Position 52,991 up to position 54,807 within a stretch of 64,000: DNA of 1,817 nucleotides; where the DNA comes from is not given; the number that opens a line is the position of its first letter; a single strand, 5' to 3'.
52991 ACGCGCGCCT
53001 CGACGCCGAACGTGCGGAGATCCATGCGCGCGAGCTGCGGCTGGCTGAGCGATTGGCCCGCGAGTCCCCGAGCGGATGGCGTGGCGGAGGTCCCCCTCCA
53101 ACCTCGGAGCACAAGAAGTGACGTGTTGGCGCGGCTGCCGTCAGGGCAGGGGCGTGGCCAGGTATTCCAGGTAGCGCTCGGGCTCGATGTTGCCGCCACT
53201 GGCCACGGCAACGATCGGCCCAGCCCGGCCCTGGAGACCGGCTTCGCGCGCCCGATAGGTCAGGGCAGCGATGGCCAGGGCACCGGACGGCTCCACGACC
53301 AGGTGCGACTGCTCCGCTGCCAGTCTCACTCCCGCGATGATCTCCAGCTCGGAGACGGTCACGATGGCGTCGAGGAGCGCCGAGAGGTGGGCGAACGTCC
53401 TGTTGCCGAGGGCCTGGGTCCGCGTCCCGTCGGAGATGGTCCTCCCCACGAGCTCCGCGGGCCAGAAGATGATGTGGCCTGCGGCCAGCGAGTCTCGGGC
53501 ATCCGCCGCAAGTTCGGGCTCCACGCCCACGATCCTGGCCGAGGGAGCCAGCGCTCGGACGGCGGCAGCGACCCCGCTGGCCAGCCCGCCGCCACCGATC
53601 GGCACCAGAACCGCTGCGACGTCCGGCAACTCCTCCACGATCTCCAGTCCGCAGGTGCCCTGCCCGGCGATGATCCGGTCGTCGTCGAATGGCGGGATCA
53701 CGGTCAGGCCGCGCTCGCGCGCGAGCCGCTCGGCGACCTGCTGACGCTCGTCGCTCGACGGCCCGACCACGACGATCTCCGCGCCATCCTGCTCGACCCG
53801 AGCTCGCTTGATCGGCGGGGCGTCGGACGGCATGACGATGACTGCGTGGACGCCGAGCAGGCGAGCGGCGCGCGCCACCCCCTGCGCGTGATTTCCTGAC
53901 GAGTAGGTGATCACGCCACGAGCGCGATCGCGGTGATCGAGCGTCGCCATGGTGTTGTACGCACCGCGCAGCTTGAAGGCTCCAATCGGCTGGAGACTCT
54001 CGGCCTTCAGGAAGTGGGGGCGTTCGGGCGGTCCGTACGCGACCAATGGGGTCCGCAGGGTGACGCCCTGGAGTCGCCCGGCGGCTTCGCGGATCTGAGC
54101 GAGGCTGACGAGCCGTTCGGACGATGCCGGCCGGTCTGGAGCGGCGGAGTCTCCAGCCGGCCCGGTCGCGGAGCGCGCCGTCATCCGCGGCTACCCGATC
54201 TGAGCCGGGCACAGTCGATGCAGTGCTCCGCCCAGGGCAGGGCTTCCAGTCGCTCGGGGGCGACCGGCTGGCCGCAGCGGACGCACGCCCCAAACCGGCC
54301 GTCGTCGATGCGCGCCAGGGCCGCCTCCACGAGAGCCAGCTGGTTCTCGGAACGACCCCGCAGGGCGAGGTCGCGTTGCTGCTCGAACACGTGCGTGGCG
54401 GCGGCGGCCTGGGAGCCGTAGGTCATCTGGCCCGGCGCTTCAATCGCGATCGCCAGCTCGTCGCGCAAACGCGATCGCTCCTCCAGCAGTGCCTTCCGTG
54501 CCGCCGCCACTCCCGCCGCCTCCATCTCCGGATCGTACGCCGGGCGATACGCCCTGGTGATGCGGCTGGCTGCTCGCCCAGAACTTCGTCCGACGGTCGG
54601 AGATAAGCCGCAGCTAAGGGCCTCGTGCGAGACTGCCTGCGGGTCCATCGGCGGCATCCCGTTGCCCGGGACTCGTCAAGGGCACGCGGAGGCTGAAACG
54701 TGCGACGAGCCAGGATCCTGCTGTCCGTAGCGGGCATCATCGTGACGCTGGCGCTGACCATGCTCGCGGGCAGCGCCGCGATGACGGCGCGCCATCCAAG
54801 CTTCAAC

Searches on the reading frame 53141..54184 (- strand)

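Call 29: search_protein_families(library=pfam, proteins=[window:53141-54184:-], max_evalue=0.001)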
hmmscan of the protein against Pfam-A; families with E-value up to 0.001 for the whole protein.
window:53141-54184:- (347 aa): 1 family
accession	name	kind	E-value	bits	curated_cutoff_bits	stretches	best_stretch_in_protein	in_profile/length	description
PF00291.31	PALP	-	3.8e-75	253.4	35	1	44-330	7-295/295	Pyridoxal-phosphate dependent enzyme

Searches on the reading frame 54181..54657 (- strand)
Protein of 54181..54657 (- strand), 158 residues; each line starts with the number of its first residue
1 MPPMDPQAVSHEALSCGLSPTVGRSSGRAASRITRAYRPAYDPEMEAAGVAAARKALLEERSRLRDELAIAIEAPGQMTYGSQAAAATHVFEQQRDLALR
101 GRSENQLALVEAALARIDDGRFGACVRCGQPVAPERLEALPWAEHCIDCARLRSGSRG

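Call 29: search_protein_families(library=pfam, proteins=[window:54181-54657:-], max_evalue=0.001)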
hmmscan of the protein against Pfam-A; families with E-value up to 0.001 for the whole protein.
window:54181-54657:- (158 aa): 1 family
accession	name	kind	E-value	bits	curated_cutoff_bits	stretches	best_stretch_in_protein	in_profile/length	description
PF01258.23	zf-dskA_traR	-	4.2e-12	46.3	24.9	1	120-151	1-32/36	Prokaryotic dksA/traR C4-type zinc finger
